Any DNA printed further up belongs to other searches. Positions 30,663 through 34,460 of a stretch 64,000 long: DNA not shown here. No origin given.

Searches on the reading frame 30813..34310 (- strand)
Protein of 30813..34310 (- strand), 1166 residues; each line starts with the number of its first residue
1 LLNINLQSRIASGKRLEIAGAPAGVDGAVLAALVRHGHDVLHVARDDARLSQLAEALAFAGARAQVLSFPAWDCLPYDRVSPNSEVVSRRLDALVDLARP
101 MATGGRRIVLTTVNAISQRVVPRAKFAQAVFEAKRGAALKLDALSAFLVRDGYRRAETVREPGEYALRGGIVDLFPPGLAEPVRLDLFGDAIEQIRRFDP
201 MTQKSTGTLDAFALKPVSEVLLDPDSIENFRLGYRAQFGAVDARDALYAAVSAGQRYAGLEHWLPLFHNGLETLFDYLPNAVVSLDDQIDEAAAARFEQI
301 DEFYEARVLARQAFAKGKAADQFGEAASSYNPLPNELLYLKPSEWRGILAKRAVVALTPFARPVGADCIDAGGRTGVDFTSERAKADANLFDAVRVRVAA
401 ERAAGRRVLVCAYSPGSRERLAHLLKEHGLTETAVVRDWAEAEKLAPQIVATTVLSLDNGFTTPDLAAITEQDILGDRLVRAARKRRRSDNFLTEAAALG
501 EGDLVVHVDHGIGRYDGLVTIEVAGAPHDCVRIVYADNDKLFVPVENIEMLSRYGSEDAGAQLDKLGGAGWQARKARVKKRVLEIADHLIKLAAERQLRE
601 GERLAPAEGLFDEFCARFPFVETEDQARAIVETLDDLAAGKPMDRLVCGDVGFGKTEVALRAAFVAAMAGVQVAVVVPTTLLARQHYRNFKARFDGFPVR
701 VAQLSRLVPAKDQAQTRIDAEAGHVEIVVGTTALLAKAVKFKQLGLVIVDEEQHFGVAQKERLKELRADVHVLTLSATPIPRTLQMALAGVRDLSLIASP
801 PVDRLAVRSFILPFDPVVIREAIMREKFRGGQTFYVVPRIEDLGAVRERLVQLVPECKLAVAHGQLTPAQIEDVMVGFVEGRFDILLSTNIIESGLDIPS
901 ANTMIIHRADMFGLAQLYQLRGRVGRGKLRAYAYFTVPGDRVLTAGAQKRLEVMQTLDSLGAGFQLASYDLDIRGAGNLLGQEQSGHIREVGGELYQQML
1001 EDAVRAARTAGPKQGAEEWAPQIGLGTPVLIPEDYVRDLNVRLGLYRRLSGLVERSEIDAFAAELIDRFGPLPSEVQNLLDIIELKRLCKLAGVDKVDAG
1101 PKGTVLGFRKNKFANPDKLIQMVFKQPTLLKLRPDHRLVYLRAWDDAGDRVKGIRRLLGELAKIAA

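Call 52: search_protein_families(library=pfam, max_evalue=0.001, proteins=[window:30813-34310:-])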
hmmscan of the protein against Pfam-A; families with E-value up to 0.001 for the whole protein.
window:30813-34310:- (1166 aa): 7 families
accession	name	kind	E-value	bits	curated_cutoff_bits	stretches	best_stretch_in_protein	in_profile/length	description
PF03461.20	TRCF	-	7.1e-27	94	25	1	1026-1118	2-94/95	TRCF domain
PF00270.35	DEAD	-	3.1e-24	86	26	1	623-785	1-165/167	DEAD/DEAH box helicase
PF17757.6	UvrB_inter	-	1.1e-20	73.9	22.9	1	134-218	4-89/91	UvrB interaction domain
PF02559.22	CarD_TRCF_RID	-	2.1e-20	73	23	1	501-554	3-56/57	CarD-like/TRCF RID domain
PF00271.37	Helicase_C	-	1.3e-17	64.5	23.5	1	823-927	10-109/110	Helicase conserved C-terminal domain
PF21132.2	MFD_D3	-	5.1e-09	36.4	21.8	1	406-473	7-72/73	MFD, D3 domain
PF04851.21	ResIII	-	4.2e-08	33.7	22.5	1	624-779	6-162/164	Type III restriction enzyme, res subunit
